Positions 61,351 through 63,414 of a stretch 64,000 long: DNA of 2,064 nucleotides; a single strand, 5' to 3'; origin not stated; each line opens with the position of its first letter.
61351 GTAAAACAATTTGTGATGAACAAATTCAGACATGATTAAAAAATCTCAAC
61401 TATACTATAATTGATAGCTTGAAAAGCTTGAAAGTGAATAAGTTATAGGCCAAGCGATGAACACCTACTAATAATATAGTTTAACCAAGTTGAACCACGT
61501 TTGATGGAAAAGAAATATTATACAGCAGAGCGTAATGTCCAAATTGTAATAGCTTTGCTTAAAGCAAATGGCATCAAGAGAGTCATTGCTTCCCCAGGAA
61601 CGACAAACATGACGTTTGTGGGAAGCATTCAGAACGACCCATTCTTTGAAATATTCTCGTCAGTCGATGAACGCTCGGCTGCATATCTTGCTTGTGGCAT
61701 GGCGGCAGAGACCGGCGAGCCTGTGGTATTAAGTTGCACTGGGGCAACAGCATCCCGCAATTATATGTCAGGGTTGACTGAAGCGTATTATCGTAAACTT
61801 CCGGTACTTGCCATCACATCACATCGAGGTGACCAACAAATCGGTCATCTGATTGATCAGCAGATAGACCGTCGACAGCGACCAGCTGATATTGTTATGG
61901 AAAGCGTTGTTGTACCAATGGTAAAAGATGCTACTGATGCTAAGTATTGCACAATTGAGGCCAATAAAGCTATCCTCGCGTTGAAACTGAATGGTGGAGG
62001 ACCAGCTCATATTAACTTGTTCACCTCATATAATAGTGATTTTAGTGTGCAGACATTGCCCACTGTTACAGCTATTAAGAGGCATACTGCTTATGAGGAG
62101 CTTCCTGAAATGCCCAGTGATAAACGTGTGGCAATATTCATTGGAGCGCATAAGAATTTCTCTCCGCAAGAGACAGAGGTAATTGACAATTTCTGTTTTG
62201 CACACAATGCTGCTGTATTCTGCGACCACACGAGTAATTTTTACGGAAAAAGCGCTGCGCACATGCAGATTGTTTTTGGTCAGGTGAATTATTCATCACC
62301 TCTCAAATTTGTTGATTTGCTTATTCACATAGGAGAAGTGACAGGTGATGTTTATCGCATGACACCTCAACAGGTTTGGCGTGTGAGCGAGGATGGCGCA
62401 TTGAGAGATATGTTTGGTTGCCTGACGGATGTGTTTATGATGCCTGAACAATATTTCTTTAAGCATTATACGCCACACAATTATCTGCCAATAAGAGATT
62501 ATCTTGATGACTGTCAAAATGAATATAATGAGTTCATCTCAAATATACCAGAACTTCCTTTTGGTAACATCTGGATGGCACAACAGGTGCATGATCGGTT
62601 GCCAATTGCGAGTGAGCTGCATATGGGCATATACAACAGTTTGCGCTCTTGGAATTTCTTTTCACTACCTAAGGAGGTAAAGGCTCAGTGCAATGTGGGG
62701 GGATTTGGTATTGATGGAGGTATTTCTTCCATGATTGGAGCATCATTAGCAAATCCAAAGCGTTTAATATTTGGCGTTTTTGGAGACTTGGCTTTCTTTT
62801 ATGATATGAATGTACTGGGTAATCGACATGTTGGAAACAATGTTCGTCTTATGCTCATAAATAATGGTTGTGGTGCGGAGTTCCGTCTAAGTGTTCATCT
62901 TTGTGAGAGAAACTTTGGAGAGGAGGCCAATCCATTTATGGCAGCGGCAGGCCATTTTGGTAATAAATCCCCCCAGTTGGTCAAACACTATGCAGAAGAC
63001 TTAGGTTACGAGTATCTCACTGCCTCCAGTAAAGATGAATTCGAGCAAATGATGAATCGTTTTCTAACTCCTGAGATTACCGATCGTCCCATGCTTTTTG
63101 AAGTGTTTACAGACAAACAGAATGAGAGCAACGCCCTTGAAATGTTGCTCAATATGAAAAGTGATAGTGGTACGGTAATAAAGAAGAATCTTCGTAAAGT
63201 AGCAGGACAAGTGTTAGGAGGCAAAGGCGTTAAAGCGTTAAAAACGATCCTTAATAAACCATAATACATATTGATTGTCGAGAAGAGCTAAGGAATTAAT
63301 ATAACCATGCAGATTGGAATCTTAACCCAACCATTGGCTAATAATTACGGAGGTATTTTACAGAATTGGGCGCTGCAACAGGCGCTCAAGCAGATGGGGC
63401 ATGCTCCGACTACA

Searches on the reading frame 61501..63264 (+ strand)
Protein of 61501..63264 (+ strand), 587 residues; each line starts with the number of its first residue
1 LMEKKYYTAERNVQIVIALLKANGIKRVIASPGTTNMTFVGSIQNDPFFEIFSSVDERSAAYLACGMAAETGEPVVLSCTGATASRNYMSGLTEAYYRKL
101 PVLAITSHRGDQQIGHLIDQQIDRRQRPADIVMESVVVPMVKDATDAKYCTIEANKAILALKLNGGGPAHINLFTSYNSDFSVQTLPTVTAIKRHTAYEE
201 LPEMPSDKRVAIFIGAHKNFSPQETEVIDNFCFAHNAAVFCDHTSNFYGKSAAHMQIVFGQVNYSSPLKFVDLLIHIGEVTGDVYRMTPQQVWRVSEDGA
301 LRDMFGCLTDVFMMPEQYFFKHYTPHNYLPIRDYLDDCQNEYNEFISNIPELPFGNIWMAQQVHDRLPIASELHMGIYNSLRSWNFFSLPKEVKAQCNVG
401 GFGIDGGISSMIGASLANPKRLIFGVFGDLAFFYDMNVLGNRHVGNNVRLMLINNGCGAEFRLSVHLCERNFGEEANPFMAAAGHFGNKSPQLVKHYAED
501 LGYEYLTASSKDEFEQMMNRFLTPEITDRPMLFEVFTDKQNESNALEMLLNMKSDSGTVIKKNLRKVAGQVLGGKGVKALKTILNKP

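Call 32: search_protein_families(library=pfam, proteins=[window:61501-63264:+], max_evalue=0.00001)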
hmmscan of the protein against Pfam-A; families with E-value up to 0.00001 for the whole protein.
window:61501-63264:+ (587 aa): 1 family
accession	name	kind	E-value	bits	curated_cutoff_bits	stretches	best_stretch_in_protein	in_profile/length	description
PF02776.23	TPP_enzyme_N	-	1.6e-18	67.1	26.8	1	14-123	5-115/119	Thiamine pyrophosphate enzyme, N-terminal TPP binding domain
